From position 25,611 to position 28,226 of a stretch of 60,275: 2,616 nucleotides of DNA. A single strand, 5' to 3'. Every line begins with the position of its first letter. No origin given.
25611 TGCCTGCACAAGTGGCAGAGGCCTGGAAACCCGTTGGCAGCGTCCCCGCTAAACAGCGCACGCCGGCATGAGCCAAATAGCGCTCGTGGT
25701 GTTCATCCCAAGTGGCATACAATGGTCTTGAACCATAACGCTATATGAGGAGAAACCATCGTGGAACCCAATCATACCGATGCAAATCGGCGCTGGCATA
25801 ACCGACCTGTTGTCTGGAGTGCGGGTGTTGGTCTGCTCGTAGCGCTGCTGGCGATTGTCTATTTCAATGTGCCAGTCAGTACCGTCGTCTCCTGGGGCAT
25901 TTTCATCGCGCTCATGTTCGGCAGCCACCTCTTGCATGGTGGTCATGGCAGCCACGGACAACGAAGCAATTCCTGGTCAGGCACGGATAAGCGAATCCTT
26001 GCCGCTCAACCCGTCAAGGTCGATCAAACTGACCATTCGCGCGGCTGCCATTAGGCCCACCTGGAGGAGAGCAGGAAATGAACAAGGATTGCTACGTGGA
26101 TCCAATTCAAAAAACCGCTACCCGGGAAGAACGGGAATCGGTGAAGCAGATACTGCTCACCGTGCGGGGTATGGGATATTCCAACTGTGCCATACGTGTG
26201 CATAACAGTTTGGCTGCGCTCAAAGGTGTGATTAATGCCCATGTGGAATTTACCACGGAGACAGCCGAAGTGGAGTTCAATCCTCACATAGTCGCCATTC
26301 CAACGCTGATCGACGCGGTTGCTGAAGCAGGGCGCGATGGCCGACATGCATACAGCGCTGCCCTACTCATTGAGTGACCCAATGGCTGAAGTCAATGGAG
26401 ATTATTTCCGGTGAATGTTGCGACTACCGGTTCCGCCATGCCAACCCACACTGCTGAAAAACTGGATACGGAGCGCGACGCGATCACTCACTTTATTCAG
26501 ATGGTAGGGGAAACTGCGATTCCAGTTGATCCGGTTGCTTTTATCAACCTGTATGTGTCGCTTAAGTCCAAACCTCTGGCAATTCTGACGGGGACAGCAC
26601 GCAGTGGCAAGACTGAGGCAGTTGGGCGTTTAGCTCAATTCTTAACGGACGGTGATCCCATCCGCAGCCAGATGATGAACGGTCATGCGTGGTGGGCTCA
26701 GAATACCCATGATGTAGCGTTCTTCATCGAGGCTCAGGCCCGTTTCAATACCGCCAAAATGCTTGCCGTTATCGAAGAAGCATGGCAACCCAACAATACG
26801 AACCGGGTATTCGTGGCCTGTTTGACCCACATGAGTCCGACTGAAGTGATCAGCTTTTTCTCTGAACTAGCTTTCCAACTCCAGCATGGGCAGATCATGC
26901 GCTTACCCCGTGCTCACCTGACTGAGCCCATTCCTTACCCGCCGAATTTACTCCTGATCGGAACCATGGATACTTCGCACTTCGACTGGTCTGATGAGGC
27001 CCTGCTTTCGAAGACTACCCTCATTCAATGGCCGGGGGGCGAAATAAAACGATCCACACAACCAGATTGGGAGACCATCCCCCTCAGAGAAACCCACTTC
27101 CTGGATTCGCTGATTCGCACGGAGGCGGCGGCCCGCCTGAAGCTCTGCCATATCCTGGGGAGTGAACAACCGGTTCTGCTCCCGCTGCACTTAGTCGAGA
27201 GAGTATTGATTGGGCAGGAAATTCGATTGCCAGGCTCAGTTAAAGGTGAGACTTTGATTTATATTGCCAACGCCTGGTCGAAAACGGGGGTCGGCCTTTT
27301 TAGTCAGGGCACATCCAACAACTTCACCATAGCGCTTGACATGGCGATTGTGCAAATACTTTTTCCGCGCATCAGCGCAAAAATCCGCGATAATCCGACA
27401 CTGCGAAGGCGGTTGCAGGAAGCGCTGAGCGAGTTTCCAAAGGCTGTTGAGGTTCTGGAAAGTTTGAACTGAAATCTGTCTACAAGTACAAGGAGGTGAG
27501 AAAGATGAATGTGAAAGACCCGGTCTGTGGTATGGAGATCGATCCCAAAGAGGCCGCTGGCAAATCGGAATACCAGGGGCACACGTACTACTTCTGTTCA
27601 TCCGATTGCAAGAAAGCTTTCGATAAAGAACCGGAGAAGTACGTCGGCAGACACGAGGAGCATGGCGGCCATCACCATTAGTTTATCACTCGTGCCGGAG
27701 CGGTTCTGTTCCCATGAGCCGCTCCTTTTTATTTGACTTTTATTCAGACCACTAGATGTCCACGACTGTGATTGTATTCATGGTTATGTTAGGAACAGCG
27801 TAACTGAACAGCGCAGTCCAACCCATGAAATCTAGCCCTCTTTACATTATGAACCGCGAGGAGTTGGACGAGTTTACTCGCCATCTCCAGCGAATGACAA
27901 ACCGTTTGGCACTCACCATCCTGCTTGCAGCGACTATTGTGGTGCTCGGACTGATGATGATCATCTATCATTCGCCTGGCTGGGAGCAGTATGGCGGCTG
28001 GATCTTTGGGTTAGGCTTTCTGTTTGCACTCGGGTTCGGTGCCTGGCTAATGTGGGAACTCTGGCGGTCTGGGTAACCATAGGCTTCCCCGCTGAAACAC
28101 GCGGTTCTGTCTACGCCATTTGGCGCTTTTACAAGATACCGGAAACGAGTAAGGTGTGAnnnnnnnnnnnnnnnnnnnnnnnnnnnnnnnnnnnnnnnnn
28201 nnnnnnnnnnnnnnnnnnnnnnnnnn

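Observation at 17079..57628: Recurrent palindrome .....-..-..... fixed 24 nt upstream of TAnnnT hexamers in front of at least seven operons: candidate island-wide regulon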

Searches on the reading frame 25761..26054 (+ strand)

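Call 5: search_protein_families(library=pfam, proteins=[window:25761-26054:+])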
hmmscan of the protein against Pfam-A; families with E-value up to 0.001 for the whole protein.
window:25761-26054:+ (97 aa): 0 families

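Call 36: search_protein_families(library=ncbifam, proteins=[window:25761-26054:+], max_evalue=0.01)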
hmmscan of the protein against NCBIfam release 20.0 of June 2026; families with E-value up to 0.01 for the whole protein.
window:25761-26054:+ (97 aa): 2 families
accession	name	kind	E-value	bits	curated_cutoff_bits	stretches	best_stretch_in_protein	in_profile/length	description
NF007476.0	PRK10062.1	equivalog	0.008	15.5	475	1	13-58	53-98/303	hypothetical protein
NF008210.0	PRK10973.1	equivalog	0.0089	15.7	297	0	25-53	96-123/281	sn-glycerol-3-phosphate ABC transporter permease UgpE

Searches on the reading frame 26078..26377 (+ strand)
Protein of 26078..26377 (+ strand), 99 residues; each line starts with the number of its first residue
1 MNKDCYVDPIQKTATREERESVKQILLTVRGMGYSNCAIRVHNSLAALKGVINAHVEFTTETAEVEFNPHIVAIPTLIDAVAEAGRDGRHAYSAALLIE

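Call 5: search_protein_families(library=pfam, proteins=[window:26078-26377:+])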
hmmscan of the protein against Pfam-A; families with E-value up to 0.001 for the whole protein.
window:26078-26377:+ (99 aa): 1 family
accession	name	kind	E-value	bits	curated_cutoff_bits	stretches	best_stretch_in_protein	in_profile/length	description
PF00403.32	HMA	-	9.6e-10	39.1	24.8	1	27-87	2-62/62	Heavy-metal-associated domain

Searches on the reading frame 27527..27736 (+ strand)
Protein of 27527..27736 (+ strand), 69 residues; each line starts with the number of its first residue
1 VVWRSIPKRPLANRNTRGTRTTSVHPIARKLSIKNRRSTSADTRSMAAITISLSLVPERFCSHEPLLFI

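Call 6: search_protein_families(library=pfam, proteins=[window:27527-27736:+])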
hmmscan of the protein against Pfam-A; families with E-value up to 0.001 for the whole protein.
window:27527-27736:+ (69 aa): 0 families

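Call 36: search_protein_families(library=ncbifam, proteins=[window:27527-27736:+], max_evalue=0.01)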
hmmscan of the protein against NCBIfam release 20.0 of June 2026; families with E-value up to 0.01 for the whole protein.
window:27527-27736:+ (69 aa): 0 families

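Call 37: search_protein_families(library=pfam, proteins=[window:27527-27736:+], max_evalue=0.01)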
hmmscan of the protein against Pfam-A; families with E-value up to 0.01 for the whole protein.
window:27527-27736:+ (69 aa): 0 families

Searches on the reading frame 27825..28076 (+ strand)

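Call 6: search_protein_families(library=pfam, proteins=[window:27825-28076:+])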
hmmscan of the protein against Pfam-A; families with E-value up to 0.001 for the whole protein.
window:27825-28076:+ (83 aa): 0 families

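Call 36: search_protein_families(library=ncbifam, proteins=[window:27825-28076:+], max_evalue=0.01)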
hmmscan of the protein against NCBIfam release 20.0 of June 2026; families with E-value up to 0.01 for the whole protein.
window:27825-28076:+ (83 aa): 1 family
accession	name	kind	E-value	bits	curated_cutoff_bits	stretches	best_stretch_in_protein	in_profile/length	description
NF047839.1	PspM_Rv2743c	equivalog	0.0092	15.9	80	1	17-75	6-63/220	phage shock envelope stress response protein PspM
